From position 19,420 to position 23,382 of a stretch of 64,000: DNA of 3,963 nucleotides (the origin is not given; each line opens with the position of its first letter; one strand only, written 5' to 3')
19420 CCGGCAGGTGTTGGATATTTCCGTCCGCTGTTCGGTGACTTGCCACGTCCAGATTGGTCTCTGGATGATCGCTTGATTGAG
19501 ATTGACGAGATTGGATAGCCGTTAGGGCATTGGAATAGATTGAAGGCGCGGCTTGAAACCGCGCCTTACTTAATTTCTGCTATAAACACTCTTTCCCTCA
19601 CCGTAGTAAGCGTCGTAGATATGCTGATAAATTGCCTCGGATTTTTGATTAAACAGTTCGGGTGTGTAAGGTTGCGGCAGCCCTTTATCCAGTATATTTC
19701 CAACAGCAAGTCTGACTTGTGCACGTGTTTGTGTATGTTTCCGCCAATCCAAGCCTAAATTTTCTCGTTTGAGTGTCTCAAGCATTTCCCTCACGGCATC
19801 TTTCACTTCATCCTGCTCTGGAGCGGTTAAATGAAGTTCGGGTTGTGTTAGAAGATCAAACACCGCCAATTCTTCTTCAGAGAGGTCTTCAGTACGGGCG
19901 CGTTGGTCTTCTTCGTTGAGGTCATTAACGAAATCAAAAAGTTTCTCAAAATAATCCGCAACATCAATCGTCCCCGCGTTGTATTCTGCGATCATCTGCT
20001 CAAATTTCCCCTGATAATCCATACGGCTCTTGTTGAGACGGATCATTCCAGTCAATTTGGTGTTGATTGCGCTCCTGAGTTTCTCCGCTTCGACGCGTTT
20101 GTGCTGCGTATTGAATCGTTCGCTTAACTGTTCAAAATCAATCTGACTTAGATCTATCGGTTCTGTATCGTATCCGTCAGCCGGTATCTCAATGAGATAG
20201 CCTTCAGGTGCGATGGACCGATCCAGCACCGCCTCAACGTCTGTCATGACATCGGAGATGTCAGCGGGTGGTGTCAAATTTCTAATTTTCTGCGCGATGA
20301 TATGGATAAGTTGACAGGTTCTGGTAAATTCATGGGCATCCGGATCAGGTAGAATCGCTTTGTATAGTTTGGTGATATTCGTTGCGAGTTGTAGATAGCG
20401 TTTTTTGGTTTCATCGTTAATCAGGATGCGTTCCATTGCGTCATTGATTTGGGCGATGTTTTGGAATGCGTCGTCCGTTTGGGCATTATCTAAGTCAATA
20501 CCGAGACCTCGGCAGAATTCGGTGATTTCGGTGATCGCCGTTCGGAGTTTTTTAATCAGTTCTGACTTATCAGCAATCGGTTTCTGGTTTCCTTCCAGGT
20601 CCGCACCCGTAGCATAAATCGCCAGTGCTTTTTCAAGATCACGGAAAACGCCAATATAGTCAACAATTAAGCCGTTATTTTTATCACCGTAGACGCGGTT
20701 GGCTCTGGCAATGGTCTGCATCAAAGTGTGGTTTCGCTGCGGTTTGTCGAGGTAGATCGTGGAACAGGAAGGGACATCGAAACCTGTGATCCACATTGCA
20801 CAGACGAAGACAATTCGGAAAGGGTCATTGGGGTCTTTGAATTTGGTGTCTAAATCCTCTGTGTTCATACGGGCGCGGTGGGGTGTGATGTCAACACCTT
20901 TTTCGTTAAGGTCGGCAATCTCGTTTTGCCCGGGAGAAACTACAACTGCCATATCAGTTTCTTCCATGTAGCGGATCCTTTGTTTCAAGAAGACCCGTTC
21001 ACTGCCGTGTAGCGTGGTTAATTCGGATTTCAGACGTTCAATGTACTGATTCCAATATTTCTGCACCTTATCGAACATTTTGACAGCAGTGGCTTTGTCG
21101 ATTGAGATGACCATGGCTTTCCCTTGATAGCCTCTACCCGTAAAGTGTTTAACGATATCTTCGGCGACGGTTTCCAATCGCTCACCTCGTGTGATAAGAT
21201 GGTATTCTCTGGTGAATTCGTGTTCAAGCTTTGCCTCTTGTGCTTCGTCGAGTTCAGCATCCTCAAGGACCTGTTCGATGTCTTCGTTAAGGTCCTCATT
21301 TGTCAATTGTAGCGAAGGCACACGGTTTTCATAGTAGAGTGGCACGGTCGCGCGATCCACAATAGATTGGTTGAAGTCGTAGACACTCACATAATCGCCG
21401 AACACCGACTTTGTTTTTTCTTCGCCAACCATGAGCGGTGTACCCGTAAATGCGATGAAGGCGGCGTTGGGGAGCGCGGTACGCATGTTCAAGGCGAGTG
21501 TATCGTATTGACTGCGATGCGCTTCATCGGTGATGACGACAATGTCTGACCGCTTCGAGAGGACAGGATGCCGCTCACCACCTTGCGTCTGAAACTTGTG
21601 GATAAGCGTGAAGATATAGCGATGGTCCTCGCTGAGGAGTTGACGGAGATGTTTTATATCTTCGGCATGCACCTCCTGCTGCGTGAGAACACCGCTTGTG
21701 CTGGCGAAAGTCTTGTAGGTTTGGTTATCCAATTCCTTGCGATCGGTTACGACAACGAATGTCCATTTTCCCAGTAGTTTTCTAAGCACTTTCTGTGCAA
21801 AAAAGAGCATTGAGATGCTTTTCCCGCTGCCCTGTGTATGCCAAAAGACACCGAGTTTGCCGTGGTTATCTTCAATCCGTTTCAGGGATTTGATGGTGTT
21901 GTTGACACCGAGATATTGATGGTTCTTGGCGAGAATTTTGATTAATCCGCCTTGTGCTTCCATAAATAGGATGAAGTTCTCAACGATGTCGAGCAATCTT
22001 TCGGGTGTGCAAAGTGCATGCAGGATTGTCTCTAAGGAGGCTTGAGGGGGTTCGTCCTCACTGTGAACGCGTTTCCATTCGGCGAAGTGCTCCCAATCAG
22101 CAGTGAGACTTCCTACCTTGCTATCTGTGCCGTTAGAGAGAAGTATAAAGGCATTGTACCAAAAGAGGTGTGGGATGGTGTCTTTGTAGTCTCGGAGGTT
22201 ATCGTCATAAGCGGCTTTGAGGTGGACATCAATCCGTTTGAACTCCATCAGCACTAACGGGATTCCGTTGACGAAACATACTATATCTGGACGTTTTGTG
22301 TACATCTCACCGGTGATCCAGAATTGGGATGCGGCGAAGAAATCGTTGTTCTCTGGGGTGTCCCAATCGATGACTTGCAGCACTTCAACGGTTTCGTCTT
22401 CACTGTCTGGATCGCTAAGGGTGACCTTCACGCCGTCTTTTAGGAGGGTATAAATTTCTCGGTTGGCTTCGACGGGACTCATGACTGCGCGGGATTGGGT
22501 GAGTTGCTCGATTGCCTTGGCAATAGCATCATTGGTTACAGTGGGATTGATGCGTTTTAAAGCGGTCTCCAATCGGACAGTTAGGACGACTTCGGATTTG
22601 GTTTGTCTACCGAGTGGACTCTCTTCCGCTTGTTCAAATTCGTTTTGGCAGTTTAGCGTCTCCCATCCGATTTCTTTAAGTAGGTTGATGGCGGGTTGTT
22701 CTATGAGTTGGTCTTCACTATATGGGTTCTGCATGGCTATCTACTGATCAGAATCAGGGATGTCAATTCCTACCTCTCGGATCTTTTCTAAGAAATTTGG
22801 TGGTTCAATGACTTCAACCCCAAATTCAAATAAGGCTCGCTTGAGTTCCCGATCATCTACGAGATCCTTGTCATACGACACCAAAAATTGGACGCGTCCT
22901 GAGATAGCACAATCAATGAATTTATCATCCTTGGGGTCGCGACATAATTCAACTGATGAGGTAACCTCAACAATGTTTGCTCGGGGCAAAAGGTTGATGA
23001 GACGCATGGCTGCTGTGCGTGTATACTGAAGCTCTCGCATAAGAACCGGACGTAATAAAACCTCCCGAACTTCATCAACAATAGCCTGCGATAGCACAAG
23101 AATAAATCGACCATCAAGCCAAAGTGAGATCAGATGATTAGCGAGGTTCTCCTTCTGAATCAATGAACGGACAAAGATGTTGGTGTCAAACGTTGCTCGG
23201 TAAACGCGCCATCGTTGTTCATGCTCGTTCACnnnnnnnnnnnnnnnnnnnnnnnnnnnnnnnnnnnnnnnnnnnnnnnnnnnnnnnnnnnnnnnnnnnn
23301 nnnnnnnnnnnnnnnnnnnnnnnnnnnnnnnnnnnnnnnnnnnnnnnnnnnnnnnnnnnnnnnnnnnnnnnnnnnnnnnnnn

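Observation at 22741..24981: ABC-type ATPase + 180-aa partner + PIN nuclease cassette translationally coupled inside a type I R-M operon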

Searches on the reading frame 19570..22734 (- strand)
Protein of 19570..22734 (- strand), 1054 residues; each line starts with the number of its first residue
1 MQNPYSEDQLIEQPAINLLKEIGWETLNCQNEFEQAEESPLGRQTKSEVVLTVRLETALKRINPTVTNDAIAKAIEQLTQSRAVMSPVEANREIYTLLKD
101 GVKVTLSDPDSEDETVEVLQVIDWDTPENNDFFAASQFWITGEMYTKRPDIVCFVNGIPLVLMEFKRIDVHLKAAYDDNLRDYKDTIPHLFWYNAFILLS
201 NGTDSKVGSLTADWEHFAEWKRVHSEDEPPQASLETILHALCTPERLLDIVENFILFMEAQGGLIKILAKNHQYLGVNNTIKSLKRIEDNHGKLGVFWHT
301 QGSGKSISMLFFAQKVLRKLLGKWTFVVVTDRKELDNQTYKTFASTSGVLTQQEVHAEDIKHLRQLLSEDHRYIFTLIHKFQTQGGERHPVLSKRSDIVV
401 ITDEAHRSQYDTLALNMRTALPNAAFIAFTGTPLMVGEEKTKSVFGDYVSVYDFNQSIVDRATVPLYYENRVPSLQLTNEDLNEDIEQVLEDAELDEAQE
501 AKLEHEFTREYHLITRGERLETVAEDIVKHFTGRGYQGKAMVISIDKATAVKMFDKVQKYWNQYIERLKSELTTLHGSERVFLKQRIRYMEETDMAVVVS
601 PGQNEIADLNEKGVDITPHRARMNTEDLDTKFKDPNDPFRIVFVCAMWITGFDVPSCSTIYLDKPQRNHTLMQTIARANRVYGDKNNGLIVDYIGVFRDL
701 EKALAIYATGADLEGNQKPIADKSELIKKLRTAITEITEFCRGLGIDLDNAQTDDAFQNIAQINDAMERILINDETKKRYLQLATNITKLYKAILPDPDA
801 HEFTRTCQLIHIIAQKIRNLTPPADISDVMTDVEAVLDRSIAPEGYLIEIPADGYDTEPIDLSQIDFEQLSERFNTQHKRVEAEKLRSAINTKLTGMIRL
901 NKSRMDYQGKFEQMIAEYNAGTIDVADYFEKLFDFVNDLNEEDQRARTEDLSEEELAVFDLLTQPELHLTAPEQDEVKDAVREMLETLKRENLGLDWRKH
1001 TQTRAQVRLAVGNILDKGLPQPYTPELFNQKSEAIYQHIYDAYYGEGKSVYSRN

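Call 3: search_protein_families(library=pfam, proteins=[window:19570-22734:-], max_evalue=1)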
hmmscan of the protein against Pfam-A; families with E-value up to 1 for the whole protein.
window:19570-22734:- (1054 aa): 12 families
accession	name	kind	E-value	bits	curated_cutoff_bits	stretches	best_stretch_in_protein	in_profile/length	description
PF18766.7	SWI2_SNF2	-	8.2e-75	251.7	26.7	1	272-497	1-219/221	SWI2/SNF2 ATPase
PF04313.20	HSDR_N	-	1.8e-48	165.5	25.1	1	5-215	2-197/198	Type I restriction enzyme R protein N terminus (HSDR_N)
PF11867.13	T1RH-like_C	-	3.7e-46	158.5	26.8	1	715-1038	3-322/329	Type I restriction enzyme HindI endonuclease subunit-like, C-terminal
PF04851.21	ResIII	-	2.1e-20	73.7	22.5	1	270-433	5-162/164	Type III restriction enzyme, res subunit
PF22679.2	T1R_D3-like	-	3.5e-16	60.5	27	1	615-693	76-156/158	Type I restriction enzyme subunit R domain 3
PF00270.35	DEAD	-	1.4e-05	25.4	26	1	301-433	23-160/167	DEAD/DEAH box helicase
PF00271.37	Helicase_C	-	0.00039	21.1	23.5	1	590-681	12-109/110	Helicase conserved C-terminal domain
PF12205.13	GIT1_C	-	0.012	16.3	25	0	782-830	10-54/110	G protein-coupled receptor kinase-interacting protein 1 C term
PF05008.21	V-SNARE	-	0.052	14.4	25.9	0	547-589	34-76/92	Vesicle transport v-SNARE protein N-terminus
PF23202.1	PAH_ZNF598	-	0.052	14.3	25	1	910-938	24-53/83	ZNF598 PAH domain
PF08785.16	Ku_PK_bind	-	0.19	12.4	25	1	518-589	24-94/120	Ku C terminal domain like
PF25100.1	DUF7809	-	0.39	11.4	27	0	734-819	64-148/160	Domain of unknown function (DUF7809)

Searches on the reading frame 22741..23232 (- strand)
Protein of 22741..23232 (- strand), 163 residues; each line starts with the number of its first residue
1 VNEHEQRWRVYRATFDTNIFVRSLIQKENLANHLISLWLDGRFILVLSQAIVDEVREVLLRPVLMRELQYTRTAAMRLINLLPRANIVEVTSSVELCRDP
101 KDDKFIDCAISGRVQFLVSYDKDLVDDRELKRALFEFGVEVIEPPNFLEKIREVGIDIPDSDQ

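Call 3: search_protein_families(library=pfam, proteins=[window:22741-23232:-], max_evalue=1)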
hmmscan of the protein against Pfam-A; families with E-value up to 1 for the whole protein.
window:22741-23232:- (163 aa): 3 families
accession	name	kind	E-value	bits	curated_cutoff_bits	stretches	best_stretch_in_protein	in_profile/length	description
PF13470.12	PIN_3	-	1.5e-22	81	27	1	12-123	1-115/115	PIN domain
PF01850.27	PIN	-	0.0012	19.9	23.6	1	15-123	3-113/120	PIN domain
PF11491.13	DUF3213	-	0.22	12.2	27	0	113-143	36-65/85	Protein of unknown function (DUF3213)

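Call 4: search_protein_families(library=padloc, proteins=[window:22741-23232:-], max_evalue=1)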
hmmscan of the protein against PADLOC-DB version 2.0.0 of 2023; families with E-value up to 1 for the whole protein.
window:22741-23232:- (163 aa): 0 families

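Call 5: search_protein_families(library=ncbifam, proteins=[window:22741-23232:-], max_evalue=1)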
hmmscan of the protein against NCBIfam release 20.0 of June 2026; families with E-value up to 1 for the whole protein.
window:22741-23232:- (163 aa): 1 family
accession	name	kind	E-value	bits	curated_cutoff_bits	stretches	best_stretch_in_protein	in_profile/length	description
TIGR00305.1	TIGR00305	equivalog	2.9e-19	69.4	29.15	1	15-125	4-113/115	putative toxin-antitoxin system toxin component, PIN family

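Call 33: find_homologous_proteins(query=window:22741-23232:-, max_evalue=0.001)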
Query window:22741-23232:- (163 aa): 288 proteins with E <= 0.001 among 313 candidates; the best 120 are listed.
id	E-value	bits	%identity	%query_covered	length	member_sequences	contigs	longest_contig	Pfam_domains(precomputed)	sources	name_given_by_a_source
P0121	1.7e-88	312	89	99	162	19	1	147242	PF13470.13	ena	-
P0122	7.2e-87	307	92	93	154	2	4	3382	PF13470.13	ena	-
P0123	2.3e-86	305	91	93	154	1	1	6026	PF13470.13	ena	-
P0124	7.0e-86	304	91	94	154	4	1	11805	PF13470.13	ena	-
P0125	8.0e-86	304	91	93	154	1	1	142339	PF13470.13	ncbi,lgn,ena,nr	ncbi:MAG: putative toxin-antitoxin system toxin component, PIN family [Candidatus Poribacteria bacte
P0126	1.8e-85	303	88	96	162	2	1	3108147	PF13470.13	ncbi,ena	-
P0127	1.9e-85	303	91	94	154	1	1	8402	PF13470.13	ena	-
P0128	2.3e-85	302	88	94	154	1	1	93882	PF13470.13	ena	-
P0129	1.3e-84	300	87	97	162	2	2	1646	PF13470.13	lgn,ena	-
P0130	3.0e-84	299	88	94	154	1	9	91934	PF13470.13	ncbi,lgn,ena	-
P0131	5.8e-84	298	90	93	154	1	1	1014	PF13470.13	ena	-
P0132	1.1e-83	297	88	94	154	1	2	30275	PF13470.13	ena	-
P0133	1.9e-83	296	87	94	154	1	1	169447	PF13470.13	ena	-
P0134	2.3e-83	296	87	94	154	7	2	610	PF13470.13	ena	-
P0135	2.8e-83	295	87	94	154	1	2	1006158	PF13470.13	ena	-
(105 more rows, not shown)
